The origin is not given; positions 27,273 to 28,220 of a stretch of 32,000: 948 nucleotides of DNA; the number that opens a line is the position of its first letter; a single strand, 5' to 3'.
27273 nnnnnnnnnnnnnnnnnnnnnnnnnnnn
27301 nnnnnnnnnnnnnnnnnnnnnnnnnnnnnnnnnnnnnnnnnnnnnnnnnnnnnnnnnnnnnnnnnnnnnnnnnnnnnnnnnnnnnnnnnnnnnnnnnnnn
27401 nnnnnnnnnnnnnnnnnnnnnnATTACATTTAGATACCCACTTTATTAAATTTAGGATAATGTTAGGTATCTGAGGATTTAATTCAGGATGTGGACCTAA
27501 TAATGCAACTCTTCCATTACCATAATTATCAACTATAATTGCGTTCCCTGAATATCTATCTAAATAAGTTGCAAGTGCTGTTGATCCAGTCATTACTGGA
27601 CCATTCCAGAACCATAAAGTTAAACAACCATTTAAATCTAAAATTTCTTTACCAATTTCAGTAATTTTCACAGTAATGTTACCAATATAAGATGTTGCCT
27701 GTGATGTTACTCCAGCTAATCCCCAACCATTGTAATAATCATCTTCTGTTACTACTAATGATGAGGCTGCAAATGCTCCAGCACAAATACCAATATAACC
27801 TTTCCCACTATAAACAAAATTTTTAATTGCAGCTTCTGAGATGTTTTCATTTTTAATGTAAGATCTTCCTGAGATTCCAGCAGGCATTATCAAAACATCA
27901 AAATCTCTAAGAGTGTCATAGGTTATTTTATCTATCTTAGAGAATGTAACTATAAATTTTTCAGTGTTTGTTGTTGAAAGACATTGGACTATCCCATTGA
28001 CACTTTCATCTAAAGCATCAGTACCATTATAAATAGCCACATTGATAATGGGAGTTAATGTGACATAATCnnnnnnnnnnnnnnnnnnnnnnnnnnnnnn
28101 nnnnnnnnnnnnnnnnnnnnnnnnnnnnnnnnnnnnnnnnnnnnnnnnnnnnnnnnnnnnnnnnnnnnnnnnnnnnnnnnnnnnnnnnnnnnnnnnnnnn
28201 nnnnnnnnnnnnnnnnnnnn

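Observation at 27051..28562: Pseudomurein-anchored extracellular GATase1-like protein that appears to retain a Cys-His-Glu triad: candidate novel cell-wall isopeptidase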

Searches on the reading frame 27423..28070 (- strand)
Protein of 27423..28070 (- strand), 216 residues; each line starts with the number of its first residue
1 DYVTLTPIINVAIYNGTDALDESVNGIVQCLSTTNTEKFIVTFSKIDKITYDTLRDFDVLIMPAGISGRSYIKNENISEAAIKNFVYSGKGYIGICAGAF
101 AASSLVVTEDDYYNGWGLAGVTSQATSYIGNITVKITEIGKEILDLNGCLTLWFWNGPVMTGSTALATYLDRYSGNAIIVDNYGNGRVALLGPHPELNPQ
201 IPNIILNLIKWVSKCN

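Call 25: search_protein_representatives(protein=window:27423-28070:-)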
Query: 216 residues. Proteins with E-value up to 0.001 (for the whole library): 1004; up to 1e-10: 121; up to 1e-30: 23. The best 150 are listed.
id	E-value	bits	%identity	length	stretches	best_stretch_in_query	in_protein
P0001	2.2e-137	472.0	99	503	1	1-216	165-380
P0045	1.3e-47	178.6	48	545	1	9-214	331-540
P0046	6.0e-43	163.3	46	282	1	6-213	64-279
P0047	1.5e-41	158.7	48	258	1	6-214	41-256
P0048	1.8e-40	155.2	45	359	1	9-213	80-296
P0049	1.4e-39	152.3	43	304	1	7-214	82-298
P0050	7.5e-39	149.9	46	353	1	5-213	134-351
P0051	3.7e-37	144.4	46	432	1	8-213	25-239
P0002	1.2e-36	142.7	44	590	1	3-213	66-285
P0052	5.5e-36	140.6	44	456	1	5-213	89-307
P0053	1.7e-35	139.0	43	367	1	8-213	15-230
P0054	2.5e-35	138.4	45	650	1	6-213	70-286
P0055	4.0e-35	137.8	44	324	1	8-213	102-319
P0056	7.6e-35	136.8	43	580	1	5-213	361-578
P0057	1.6e-34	135.8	43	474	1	8-213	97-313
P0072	1.5e-24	103.2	40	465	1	11-214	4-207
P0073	3.4e-24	102.0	41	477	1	9-213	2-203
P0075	5.6e-24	101.3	38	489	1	9-213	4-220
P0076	6.7e-24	101.1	39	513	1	26-213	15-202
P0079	5.4e-23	98.1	34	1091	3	49-165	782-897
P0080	1.3e-22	96.9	46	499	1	38-208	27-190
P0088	5.2e-20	88.4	37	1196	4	8-104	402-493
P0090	5.5e-20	88.3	30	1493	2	9-216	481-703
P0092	2.4e-19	86.2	40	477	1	9-214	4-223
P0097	2.8e-17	79.4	41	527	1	25-211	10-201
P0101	2.4e-15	73.1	32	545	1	9-206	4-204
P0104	2.9e-15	72.8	33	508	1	13-211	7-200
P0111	1.8e-14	70.2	39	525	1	11-206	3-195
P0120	7.1e-14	68.3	32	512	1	8-212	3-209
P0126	5.2e-13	65.5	35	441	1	26-212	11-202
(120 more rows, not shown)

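Call 31: search_protein_families(library=pfam, proteins=[P0045, P0050, P0056, P0048, P0072, P0079, P0088, P0090], max_evalue=0.001)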
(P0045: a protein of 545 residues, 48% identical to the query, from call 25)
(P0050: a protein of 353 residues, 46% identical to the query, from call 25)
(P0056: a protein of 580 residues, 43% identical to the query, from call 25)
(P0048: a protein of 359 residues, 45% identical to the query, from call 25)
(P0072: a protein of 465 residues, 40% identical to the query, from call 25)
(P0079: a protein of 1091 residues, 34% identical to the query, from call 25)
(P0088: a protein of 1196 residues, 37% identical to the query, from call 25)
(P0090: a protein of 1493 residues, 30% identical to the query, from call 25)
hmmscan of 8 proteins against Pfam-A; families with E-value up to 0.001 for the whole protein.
P0045 (545 aa): 5 families
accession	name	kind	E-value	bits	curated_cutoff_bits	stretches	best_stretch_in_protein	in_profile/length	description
PF09373.15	PMBR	-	2.4e-40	135.2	24.9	4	133-163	3-33/33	Pseudomurein-binding repeat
PF09825.15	BPL_N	-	6.5e-19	68.4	24.2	2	332-427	2-98/283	Biotin-protein ligase, N terminal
PF01965.30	DJ-1_PfpI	-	1e-06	29.1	26.6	1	355-421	40-104/165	DJ-1/PfpI family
PF06283.17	ThuA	-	4.8e-05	24.2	33.4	1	332-423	1-91/209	Trehalose utilisation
PF11285.13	DUF3086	-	5e-05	23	24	0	215-283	60-128/277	Protein of unknown function (DUF3086)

P0050 (353 aa): 3 families
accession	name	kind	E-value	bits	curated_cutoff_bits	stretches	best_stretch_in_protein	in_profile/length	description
PF09825.15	BPL_N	-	3.3e-16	59.5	24.2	1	139-239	2-99/283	Biotin-protein ligase, N terminal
PF09373.15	PMBR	-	3.8e-15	55.6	24.9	2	68-96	2-30/33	Pseudomurein-binding repeat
PF01965.30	DJ-1_PfpI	-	3.4e-05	24.2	26.6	1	182-233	54-105/165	DJ-1/PfpI family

P0056 (580 aa): 4 families
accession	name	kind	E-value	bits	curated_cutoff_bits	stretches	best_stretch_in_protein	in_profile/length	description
PF09373.15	PMBR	-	1.4e-21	75.9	24.9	2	295-324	2-31/33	Pseudomurein-binding repeat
PF09825.15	BPL_N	-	1.4e-15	57.4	24.2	1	366-467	2-100/283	Biotin-protein ligase, N terminal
PF01965.30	DJ-1_PfpI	-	0.0004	20.7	26.6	0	407-460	52-105/165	DJ-1/PfpI family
PF06283.17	ThuA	-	0.00082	20.1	33.4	0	398-471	31-99/209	Trehalose utilisation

P0048 (359 aa): 2 families
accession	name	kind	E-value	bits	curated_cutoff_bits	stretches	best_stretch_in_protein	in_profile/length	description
PF09825.15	BPL_N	-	1.9e-12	47.1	24.2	1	81-181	2-99/283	Biotin-protein ligase, N terminal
PF01965.30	DJ-1_PfpI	-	8.6e-05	22.8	26.6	1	130-176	60-106/165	DJ-1/PfpI family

P0072 (465 aa): 7 families
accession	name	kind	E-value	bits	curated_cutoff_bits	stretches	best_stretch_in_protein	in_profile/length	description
PF09825.15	BPL_N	-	2.4e-21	76.3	24.2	2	3-91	2-99/283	Biotin-protein ligase, N terminal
PF03412.21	Peptidase_C39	-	1.6e-14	54.3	22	1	320-450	7-119/133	Peptidase C39 family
PF13529.12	Peptidase_C39_2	-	4.5e-11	43.9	24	1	320-436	8-142/143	Peptidase_C39 like family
PF08532.16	Glyco_hydro_42M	-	5.7e-06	26.4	25.8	1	38-190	52-190/207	Beta-galactosidase trimerisation domain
PF07685.20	GATase_3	-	0.00013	22.1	27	1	19-85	15-86/196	CobB/CobQ-like glutamine amidotransferase domain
PF01965.30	DJ-1_PfpI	-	0.00017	21.9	26.6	1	28-94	46-115/165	DJ-1/PfpI family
PF01174.25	SNO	-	0.00022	21.6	27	1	27-90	18-84/188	SNO glutamine amidotransferase family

P0079 (1091 aa): 7 families
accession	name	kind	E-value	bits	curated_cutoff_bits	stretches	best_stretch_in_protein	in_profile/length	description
PF09825.15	BPL_N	-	3.7e-36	124.9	24.2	3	772-960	31-225/283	Biotin-protein ligase, N terminal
PF13350.11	Y_phosphatase3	-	2.9e-23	83.5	22.2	1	164-380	2-240/240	Tyrosine phosphatase family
PF01174.25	SNO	-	6.7e-10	39.6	27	1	416-484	15-86/188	SNO glutamine amidotransferase family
PF07685.20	GATase_3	-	2.5e-09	37.5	27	0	770-841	23-95/196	CobB/CobQ-like glutamine amidotransferase domain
PF01965.30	DJ-1_PfpI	-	3.4e-07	30.7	26.6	1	764-836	38-108/165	DJ-1/PfpI family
PF06283.17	ThuA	-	7.6e-06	26.8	33.4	0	766-833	26-89/209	Trehalose utilisation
PF03575.23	Peptidase_S51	-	7.3e-05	23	23.9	0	424-482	74-132/206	Peptidase family S51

P0088 (1196 aa): 5 families
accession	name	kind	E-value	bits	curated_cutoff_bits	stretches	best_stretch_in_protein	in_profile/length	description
PF09825.15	BPL_N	-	8.7e-42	143.4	24.2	5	427-491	30-95/283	Biotin-protein ligase, N terminal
PF01965.30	DJ-1_PfpI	-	1.9e-10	41.2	26.6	1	437-494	53-111/165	DJ-1/PfpI family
PF07685.20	GATase_3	-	8.2e-09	35.8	27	1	58-117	29-91/196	CobB/CobQ-like glutamine amidotransferase domain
PF01174.25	SNO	-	1.3e-08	35.4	27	0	62-117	27-84/188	SNO glutamine amidotransferase family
PF06283.17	ThuA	-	2.5e-05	25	33.4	0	57-112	39-90/209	Trehalose utilisation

P0090 (1493 aa): 3 families
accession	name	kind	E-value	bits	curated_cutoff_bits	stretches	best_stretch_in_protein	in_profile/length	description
PF09825.15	BPL_N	-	4.4e-29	101.7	24.2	2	482-581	2-104/283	Biotin-protein ligase, N terminal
PF06283.17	ThuA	-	3.1e-10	41.1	33.4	1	498-680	21-186/209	Trehalose utilisation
PF01965.30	DJ-1_PfpI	-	1.1e-06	29.1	26.6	0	524-572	59-106/165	DJ-1/PfpI family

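Call 49: search_dna_similar(query=window:27423-28070:-, collection=phages, mode=protein, max_evalue=0.001, max_rows=20)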
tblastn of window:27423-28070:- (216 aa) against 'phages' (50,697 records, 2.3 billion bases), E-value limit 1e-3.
No match.

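Call 68: search_protein_families(library=pfam, proteins=[P0080, P0097, P0101, P0111, P0076, P0092, P0104, P0120, P0073, P0075], max_evalue=0.001)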
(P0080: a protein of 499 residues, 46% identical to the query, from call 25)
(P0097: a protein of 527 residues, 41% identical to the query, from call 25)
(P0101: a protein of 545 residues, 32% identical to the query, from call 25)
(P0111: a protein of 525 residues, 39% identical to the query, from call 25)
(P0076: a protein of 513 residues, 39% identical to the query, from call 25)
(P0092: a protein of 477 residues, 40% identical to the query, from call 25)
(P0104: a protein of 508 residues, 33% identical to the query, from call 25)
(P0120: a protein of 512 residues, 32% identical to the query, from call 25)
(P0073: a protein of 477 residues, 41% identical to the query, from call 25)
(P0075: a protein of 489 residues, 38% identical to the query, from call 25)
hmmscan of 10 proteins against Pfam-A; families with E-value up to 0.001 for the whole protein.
P0080 (499 aa): 4 families
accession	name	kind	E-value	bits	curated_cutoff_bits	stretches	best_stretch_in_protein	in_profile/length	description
PF09825.15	BPL_N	-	6.5e-20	71.6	24.2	2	3-91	2-99/283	Biotin-protein ligase, N terminal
PF01841.26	Transglut_core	-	2.2e-15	57.3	23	1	378-471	8-107/108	Transglutaminase-like superfamily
PF09373.15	PMBR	-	7.3e-14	51.5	24.9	1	206-233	6-33/33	Pseudomurein-binding repeat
PF01174.25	SNO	-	0.00023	21.5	27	1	28-89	18-83/188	SNO glutamine amidotransferase family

P0097 (527 aa): 2 families
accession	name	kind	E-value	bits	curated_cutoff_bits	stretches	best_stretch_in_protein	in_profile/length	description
PF09373.15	PMBR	-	3.1e-14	52.7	24.9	2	217-241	9-33/33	Pseudomurein-binding repeat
PF01965.30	DJ-1_PfpI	-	8.8e-05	22.8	26.6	1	25-101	42-120/165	DJ-1/PfpI family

P0101 (545 aa): 1 family
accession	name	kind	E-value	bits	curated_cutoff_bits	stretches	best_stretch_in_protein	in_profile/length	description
PF09373.15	PMBR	-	5e-16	58.4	24.9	2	300-327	5-32/33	Pseudomurein-binding repeat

P0111 (525 aa): 2 families
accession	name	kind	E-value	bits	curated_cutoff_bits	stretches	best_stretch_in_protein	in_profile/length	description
PF09373.15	PMBR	-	9.6e-15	54.3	24.9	1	288-312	8-32/33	Pseudomurein-binding repeat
PF09825.15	BPL_N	-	8.2e-07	28.6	24.2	0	1-98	1-103/283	Biotin-protein ligase, N terminal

P0076 (513 aa): 6 families
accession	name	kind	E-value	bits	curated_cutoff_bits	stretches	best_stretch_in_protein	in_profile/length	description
PF01841.26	Transglut_core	-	3.1e-18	66.5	23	1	392-484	11-108/108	Transglutaminase-like superfamily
PF09825.15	BPL_N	-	1.5e-17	63.9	24.2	1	3-98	3-104/283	Biotin-protein ligase, N terminal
PF09373.15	PMBR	-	2.2e-16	59.5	24.9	1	327-352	5-30/33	Pseudomurein-binding repeat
PF07685.20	GATase_3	-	2e-06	28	27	1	22-110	18-111/196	CobB/CobQ-like glutamine amidotransferase domain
PF06283.17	ThuA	-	7.9e-05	23.4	33.4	1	17-105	21-99/209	Trehalose utilisation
PF08532.16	Glyco_hydro_42M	-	0.00077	19.5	25.8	0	61-184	68-188/207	Beta-galactosidase trimerisation domain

P0092 (477 aa): 4 families
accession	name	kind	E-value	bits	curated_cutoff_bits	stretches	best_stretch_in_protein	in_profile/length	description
PF03412.21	Peptidase_C39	-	2.4e-14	53.7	22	1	330-458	6-116/133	Peptidase C39 family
PF09825.15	BPL_N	-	5.8e-13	48.8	24.2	1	4-96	1-99/283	Biotin-protein ligase, N terminal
PF13529.12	Peptidase_C39_2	-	2.9e-11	44.5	24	1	325-447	6-142/143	Peptidase_C39 like family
PF09373.15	PMBR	-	5.7e-06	26.6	24.9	0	240-268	4-32/33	Pseudomurein-binding repeat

P0104 (508 aa): 3 families
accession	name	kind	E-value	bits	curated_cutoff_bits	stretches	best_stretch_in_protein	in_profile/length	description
PF09825.15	BPL_N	-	9.4e-15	54.7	24.2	1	6-95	4-97/283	Biotin-protein ligase, N terminal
PF09373.15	PMBR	-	5.7e-14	51.9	24.9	1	290-316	7-33/33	Pseudomurein-binding repeat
PF01841.26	Transglut_core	-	1.2e-11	45.3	23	1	397-481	19-108/108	Transglutaminase-like superfamily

P0120 (512 aa): 2 families
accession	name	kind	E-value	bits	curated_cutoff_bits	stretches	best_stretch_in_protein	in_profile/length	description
PF09373.15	PMBR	-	2.3e-13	49.9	24.9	2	288-318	2-32/33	Pseudomurein-binding repeat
PF09825.15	BPL_N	-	1.5e-11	44.2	24.2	2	5-96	2-98/283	Biotin-protein ligase, N terminal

P0073 (477 aa): 4 families
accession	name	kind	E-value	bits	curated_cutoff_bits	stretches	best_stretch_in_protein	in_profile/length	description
PF09825.15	BPL_N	-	6.2e-21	75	24.2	2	3-102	2-106/283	Biotin-protein ligase, N terminal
PF01965.30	DJ-1_PfpI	-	6.5e-06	26.5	26.6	1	22-98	39-115/165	DJ-1/PfpI family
PF09373.15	PMBR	-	3.3e-05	24.2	24.9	0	225-255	3-33/33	Pseudomurein-binding repeat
PF07685.20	GATase_3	-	4e-05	23.8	27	1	24-111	19-110/196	CobB/CobQ-like glutamine amidotransferase domain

P0075 (489 aa): 3 families
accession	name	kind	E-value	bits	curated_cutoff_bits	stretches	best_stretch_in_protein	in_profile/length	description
PF09825.15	BPL_N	-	8.6e-12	45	24.2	1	6-106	3-100/283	Biotin-protein ligase, N terminal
PF13529.12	Peptidase_C39_2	-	0.00029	21.9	24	1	326-457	2-142/143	Peptidase_C39 like family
PF01965.30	DJ-1_PfpI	-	0.00033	20.9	26.6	1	46-98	52-104/165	DJ-1/PfpI family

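Call 72: find_related_loci(query=P0080, collection=viral_contigs, flank=10000)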
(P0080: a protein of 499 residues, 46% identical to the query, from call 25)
Query P0080 (499 aa) in viral_contigs; peptide patterns used: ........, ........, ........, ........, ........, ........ (x = any residue, [..] = any of these).
4 stretches matched a pattern, but none encodes a relative of the query by tblastn (E <= 1e-3).

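Call 73: find_related_loci(query=P0072, collection=viral_contigs, flank=10000)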
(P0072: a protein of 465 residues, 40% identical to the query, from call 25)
Query P0072 (465 aa) in viral_contigs; peptide patterns used: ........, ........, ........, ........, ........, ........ (x = any residue, [..] = any of these).
19 stretches matched a pattern; 12 encode a relative of the query (tblastn E <= 1e-3); 12 distinct loci.
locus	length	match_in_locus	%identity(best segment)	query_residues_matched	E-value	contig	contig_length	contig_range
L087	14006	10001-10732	36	231-464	2e-41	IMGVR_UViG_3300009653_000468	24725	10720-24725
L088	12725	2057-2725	39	252-461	2e-41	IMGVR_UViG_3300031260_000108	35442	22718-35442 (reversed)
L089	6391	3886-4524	24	2-208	1e-9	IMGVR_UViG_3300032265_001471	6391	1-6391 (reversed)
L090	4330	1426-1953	26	3-193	7e-9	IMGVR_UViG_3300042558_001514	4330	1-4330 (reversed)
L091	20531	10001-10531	26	2-193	2e-8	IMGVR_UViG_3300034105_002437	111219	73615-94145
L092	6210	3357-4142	23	3-251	3e-8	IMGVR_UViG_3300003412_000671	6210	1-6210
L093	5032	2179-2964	23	3-251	3e-8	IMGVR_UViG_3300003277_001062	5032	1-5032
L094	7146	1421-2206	23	3-251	3e-8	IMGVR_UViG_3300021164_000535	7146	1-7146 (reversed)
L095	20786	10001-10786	23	3-251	3e-8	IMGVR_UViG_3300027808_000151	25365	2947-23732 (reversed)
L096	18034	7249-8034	23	3-251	3e-8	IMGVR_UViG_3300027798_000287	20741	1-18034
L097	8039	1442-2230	24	2-251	6e-8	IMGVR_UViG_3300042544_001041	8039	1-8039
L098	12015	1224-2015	24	2-252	2e-7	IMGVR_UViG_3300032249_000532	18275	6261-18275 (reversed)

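Call 81: find_related_loci(query=A3, collection=metagenome_contigs, flank=10000)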
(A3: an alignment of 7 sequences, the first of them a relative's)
Query A3 (499 aa) in metagenome_contigs; peptide patterns used: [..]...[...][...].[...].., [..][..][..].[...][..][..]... (x = any residue, [..] = any of these).
600 stretches matched a pattern (row limit reached: there are more); 397 encode a relative of the query (tblastn E <= 1e-3); the best 80 are kept; 80 distinct loci.
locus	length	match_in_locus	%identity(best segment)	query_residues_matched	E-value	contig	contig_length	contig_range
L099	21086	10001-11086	39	4-342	2e-77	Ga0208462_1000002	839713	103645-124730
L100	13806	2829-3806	39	35-344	5e-73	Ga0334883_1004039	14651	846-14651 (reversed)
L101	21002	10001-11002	38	27-344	5e-72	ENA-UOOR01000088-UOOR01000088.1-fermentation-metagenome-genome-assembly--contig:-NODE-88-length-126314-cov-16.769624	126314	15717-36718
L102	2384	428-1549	37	3-350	1e-68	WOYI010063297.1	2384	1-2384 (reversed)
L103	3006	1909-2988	35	3-342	8e-68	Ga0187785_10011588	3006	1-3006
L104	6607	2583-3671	34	3-342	1e-65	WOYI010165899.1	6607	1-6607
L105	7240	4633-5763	36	3-350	2e-65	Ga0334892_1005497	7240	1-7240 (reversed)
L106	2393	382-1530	36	3-361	4e-65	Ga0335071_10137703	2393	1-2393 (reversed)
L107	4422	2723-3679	37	36-342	2e-62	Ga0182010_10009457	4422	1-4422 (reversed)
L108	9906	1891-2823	38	36-340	7e-62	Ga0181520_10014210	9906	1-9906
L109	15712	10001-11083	34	3-342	4e-61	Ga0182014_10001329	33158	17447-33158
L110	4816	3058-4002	35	36-342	3e-61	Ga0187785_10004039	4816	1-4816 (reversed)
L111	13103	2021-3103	33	3-342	6e-60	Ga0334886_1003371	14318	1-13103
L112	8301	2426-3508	33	3-342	6e-60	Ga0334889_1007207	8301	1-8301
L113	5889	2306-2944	45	1-194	7e-49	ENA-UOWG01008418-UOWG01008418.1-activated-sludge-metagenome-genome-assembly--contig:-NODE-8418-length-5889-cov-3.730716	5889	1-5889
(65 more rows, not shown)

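Call 85: search_protein_families(library=phrogs, proteins=[L087:4441-7173:+, L087:7170-9566:+, L087:9974-10744:+, L087:10752-11513:+, L087:11637-11963:+, L087:12066-14006:+, L113:2306-3625:+, L113:1617-1934:+, L113:3620-4447:-, L113:4697-5617:+], max_evalue=0.001)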
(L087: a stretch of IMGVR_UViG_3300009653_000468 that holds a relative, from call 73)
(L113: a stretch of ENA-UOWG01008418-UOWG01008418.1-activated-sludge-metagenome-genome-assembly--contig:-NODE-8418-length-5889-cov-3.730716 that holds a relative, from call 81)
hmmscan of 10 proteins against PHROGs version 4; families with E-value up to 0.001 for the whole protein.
L087:4441-7173:+ (910 aa): 0 families

L087:7170-9566:+ (798 aa): 0 families

L087:9974-10744:+ (256 aa): 4 families
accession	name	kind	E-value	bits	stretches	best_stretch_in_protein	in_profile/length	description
phrog_37889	-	other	5e-19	69.6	1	6-83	5-83/306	pseudomurein endosiopeptidase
phrog_6007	-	lysis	3.2e-13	50.3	1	97-225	223-359/483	endolysin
phrog_16428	-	lysis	2.6e-07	30.7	1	97-144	15-62/520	endolysin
phrog_1519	-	lysis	5.2e-07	30.1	1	97-144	15-62/502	endolysin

L087:10752-11513:+ (253 aa): 3 families
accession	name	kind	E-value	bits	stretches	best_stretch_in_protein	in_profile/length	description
phrog_7339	-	DNA, RNA and nucleotide metabolism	3.6e-26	93.1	1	9-214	24-232/263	DNA repair exonuclease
phrog_221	-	other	6.7e-06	26.6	1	10-208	107-313/367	metallo-phosphoesterase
phrog_284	-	DNA, RNA and nucleotide metabolism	0.00038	20.5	0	18-87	134-218/398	exonuclease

L087:11637-11963:+ (108 aa): 0 families

L087:12066-14006:+ (646 aa): 0 families

L113:2306-3625:+ (439 aa): 1 family
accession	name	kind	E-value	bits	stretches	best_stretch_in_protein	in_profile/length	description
phrog_37889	-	other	3.6e-11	43.8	1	226-410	85-275/306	pseudomurein endosiopeptidase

L113:1617-1934:+ (105 aa): 0 families

L113:3620-4447:- (275 aa): 7 families
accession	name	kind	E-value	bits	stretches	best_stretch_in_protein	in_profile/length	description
phrog_314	-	DNA, RNA and nucleotide metabolism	3.7e-27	96.5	1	1-246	177-404/574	homing endonuclease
phrog_7168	-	DNA, RNA and nucleotide metabolism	1.7e-26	94.3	1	2-247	1-230/284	homing endonuclease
phrog_19446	-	DNA, RNA and nucleotide metabolism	3.1e-10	41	1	3-111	2-109/254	homing endonuclease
phrog_5123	-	DNA, RNA and nucleotide metabolism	2.3e-09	38.3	1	4-103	3-98/152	homing endonuclease with GIY-YIG motif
phrog_99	-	DNA, RNA and nucleotide metabolism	1.6e-08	35.7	1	218-269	212-259/383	HNH endonuclease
phrog_374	-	DNA, RNA and nucleotide metabolism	0.00017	21.5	1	218-268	359-405/617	HNH endonuclease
phrog_35306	-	unknown function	0.00033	21.9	1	218-274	28-81/90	-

L113:4697-5617:+ (306 aa): 0 families

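Call 86: search_protein_families(library=phrogs, proteins=[P0076, P0080, P0104, P0097, P0101, P0111, P0120, P0126, P0072, P0092], max_evalue=0.001)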
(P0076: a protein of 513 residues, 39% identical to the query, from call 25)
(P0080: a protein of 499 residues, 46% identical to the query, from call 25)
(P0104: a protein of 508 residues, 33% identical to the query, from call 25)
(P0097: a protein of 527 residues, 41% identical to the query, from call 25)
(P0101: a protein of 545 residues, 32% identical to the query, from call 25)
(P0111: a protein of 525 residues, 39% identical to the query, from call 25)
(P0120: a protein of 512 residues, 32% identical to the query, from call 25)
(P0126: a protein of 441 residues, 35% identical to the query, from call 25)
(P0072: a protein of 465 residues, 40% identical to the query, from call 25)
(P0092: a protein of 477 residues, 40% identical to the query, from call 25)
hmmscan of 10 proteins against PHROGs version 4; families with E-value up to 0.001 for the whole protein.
P0076 (513 aa): 2 families
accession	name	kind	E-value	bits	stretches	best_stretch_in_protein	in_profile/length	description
phrog_37889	-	other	4.5e-08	33.6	1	298-375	10-93/306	pseudomurein endosiopeptidase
phrog_38770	-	unknown function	0.00022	21.5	1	383-485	152-245/280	-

P0080 (499 aa): 1 family
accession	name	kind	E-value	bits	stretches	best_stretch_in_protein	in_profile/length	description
phrog_37889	-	other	1.2e-07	32.2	1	204-460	5-252/306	pseudomurein endosiopeptidase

P0104 (508 aa): 1 family
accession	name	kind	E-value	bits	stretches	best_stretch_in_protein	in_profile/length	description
phrog_37889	-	other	2.2e-05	24.8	0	395-470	175-253/306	pseudomurein endosiopeptidase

P0097 (527 aa): 2 families
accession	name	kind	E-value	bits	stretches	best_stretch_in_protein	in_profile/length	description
phrog_37889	-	other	2.9e-05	24.4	0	326-426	129-222/306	pseudomurein endosiopeptidase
phrog_5908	-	unknown function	0.00052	20.9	0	21-88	57-123/189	-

P0101 (545 aa): 0 families

P0111 (525 aa): 0 families

P0120 (512 aa): 0 families

P0126 (441 aa): 1 family
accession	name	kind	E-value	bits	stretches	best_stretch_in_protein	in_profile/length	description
phrog_37889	-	other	1.2e-13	51.9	1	220-428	84-290/306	pseudomurein endosiopeptidase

P0072 (465 aa): 4 families
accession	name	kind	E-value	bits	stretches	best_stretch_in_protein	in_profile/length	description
phrog_6007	-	lysis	9.8e-12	45.4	1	320-365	223-268/483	endolysin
phrog_1519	-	lysis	4.7e-08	33.6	1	320-367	15-62/502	endolysin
phrog_16428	-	lysis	1.9e-05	24.6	1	320-370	15-65/520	endolysin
phrog_37889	-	other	0.00016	22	1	211-308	73-165/306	pseudomurein endosiopeptidase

P0092 (477 aa): 4 families
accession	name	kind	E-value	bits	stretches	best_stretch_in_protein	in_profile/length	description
phrog_6007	-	lysis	2e-14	54.2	1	331-375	223-267/483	endolysin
phrog_37889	-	other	5.4e-10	39.9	1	232-315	79-161/306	pseudomurein endosiopeptidase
phrog_1519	-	lysis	2e-08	34.8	1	331-377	15-61/502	endolysin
phrog_16428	-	lysis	1.5e-05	24.9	1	331-375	15-59/520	endolysin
